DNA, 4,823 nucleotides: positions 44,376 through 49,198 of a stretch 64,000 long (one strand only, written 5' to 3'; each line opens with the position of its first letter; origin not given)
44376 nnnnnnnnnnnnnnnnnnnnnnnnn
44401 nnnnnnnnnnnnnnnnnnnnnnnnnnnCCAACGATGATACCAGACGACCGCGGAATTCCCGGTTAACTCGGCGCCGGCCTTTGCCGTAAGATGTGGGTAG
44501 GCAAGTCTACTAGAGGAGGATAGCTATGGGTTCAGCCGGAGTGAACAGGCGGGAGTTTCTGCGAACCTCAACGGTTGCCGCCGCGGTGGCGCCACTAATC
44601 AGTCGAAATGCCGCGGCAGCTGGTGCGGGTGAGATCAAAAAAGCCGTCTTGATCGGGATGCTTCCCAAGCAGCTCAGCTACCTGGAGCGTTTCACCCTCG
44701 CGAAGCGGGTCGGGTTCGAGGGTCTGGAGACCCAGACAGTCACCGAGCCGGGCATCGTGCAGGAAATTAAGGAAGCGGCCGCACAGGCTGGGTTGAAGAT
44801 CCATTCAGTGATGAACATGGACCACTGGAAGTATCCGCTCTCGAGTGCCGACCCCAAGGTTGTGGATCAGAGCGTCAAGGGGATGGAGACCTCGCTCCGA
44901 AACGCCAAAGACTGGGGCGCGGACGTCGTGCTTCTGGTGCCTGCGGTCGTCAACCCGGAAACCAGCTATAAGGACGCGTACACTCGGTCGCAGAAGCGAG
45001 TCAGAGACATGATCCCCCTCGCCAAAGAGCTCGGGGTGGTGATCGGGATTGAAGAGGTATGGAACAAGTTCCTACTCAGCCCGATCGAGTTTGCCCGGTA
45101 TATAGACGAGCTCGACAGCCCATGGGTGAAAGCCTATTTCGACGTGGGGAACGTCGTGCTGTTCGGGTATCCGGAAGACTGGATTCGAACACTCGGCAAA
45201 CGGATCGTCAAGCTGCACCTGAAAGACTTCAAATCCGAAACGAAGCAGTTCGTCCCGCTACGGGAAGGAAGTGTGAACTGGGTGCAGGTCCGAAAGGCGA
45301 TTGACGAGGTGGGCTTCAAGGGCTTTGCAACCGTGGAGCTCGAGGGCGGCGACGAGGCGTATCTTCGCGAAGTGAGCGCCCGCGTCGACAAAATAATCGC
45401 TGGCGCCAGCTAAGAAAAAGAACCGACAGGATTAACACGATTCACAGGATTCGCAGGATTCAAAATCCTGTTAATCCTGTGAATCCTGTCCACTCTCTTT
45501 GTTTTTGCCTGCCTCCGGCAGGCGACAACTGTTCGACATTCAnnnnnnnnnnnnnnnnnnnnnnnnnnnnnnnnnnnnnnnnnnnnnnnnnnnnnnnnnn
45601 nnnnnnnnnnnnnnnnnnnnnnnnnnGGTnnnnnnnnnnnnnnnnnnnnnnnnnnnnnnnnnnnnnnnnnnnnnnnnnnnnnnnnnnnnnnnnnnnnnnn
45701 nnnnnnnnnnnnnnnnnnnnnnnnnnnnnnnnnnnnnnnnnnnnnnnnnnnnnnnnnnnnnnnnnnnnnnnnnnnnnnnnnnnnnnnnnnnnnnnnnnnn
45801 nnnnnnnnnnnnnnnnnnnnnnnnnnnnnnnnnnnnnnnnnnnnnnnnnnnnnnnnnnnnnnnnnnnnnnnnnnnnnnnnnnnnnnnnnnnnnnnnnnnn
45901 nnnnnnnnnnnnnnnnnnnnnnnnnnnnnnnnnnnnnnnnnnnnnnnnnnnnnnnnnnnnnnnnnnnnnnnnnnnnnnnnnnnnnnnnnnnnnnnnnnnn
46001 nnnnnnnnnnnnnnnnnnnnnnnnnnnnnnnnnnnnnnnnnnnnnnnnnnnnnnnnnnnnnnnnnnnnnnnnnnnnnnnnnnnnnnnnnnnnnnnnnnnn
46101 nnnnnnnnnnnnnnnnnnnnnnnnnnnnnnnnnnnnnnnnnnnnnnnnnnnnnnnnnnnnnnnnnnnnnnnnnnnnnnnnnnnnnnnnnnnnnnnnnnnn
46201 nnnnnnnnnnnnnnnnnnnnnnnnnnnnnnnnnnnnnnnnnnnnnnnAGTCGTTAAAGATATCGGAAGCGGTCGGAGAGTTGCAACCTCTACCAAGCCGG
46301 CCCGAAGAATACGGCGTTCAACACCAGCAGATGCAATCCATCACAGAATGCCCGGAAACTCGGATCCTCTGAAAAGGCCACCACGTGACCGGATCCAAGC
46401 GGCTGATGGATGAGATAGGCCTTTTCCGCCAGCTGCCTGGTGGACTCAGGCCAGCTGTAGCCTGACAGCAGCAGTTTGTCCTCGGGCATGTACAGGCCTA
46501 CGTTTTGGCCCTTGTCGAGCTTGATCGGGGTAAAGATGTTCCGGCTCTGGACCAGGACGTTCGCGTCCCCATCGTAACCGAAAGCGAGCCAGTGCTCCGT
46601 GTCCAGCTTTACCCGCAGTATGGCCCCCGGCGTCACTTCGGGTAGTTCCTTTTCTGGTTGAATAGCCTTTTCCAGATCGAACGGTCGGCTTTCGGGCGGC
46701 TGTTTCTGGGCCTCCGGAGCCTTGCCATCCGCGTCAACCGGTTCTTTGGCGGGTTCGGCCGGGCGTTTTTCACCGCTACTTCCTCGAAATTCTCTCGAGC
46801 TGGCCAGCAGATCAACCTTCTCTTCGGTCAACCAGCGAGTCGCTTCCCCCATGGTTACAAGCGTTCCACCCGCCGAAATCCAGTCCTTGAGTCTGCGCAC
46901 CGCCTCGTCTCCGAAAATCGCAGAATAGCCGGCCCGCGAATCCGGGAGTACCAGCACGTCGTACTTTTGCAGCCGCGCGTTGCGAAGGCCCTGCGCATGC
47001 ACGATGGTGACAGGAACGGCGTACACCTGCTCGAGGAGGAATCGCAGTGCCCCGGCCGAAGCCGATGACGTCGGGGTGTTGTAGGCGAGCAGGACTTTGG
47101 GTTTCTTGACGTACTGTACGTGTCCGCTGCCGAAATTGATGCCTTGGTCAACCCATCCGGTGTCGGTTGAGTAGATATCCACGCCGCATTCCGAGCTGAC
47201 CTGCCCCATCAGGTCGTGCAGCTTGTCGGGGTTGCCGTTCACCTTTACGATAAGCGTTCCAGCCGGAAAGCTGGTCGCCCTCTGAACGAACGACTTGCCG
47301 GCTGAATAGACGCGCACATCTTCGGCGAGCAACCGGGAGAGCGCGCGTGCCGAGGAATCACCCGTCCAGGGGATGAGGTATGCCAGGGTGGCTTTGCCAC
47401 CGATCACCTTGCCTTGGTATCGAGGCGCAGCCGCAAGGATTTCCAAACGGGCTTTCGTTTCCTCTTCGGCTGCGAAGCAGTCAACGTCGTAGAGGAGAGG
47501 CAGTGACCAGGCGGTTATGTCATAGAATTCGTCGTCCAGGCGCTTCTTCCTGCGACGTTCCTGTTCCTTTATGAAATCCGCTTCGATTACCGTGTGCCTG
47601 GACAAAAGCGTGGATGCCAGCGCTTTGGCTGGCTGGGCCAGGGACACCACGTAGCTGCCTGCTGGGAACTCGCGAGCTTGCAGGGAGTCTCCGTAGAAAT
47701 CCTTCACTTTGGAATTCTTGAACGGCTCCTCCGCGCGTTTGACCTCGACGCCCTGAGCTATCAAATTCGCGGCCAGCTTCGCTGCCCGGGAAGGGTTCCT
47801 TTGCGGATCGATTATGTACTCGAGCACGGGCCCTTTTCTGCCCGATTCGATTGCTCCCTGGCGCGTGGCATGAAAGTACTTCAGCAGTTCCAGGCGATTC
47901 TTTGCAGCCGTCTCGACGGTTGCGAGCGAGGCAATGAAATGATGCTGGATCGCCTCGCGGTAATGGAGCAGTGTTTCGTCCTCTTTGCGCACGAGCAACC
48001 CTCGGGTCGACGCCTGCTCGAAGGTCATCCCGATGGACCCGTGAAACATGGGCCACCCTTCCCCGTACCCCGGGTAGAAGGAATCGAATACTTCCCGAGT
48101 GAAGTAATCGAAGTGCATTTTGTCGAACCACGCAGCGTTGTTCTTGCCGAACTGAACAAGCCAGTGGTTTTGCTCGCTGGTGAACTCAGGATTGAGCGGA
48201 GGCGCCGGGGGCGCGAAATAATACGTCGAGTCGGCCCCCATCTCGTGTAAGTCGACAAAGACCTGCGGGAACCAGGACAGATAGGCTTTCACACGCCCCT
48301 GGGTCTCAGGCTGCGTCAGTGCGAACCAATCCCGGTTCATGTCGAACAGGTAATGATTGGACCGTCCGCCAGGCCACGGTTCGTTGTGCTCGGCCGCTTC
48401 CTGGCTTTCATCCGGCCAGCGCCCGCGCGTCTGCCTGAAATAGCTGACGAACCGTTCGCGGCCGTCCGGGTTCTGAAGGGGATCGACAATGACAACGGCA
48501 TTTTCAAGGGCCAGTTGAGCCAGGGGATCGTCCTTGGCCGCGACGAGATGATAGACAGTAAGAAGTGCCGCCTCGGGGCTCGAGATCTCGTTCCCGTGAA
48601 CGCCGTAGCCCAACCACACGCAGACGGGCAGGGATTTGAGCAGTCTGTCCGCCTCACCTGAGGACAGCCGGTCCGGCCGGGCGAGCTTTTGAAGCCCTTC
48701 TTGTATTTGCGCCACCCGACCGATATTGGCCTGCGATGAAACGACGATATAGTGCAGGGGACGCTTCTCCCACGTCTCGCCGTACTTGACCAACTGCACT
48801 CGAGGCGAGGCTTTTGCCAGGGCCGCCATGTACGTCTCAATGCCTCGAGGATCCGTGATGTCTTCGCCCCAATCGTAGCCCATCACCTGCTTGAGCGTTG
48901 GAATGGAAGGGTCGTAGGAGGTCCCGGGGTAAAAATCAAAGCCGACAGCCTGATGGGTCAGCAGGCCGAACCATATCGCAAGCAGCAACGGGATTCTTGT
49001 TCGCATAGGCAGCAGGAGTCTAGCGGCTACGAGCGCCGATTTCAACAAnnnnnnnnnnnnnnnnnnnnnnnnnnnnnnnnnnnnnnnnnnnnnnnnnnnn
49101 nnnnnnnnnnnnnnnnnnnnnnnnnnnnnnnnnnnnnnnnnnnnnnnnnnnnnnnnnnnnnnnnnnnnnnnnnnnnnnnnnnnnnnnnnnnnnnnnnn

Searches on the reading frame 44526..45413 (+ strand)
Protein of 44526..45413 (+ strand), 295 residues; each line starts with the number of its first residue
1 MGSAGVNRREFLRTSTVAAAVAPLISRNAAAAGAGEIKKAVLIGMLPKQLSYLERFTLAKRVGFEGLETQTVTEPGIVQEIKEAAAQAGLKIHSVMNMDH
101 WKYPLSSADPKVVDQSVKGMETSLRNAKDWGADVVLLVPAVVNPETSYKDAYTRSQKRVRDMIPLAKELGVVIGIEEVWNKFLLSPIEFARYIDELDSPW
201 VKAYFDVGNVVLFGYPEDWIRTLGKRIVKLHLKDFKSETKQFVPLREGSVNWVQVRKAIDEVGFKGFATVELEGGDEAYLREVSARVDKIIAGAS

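Call 4: search_protein_families(library=pfam, proteins=[window:44526-45413:+])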
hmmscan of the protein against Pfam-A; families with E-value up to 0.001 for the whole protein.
window:44526-45413:+ (295 aa): 1 family
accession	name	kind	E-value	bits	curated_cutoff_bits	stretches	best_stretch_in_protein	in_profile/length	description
PF01261.30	AP_endonuc_2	-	1e-40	140.5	31.1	1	56-278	1-238/249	Xylose isomerase-like TIM barrel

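Call 5: search_protein_families(library=ncbifam, proteins=[window:44526-45413:+])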
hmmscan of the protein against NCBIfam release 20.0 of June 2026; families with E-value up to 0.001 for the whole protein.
window:44526-45413:+ (295 aa): 5 families
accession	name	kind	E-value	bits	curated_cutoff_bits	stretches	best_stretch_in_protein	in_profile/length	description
NF009689.0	PRK13210.1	subfamily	1.1e-26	93.7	200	1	46-273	13-257/286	L-ribulose-5-phosphate 3-epimerase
NF009688.0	PRK13209.1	subfamily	6.8e-25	87.6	317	1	78-272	59-254/286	L-ribulose-5-phosphate 3-epimerase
TIGR00542.1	hxl6Piso_put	equivalog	1.3e-21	77.2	272.15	1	45-272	11-249/279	L-ribulose-5-phosphate 3-epimerase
NF051856.1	PsicseEpim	equivalog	5.2e-11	42.9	300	1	59-270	25-243/287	D-psicose 3-epimerase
NF007360.0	PRK09856.1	equivalog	3.9e-09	36.4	305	1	76-273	47-249/276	fructoselysine 3-epimerase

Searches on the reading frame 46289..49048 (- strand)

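Call 4: search_protein_families(library=pfam, proteins=[window:46289-49048:-])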
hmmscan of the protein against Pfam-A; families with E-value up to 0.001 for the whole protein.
window:46289-49048:- (919 aa): 1 family
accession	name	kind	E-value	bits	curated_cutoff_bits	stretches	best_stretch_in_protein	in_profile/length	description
PF00246.29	Peptidase_M14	-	1.9e-16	61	21.6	1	70-245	1-158/286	Zinc carboxypeptidase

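Call 5: search_protein_families(library=ncbifam, proteins=[window:46289-49048:-])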
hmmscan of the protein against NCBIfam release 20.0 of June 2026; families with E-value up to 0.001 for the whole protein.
window:46289-49048:- (919 aa): 0 families
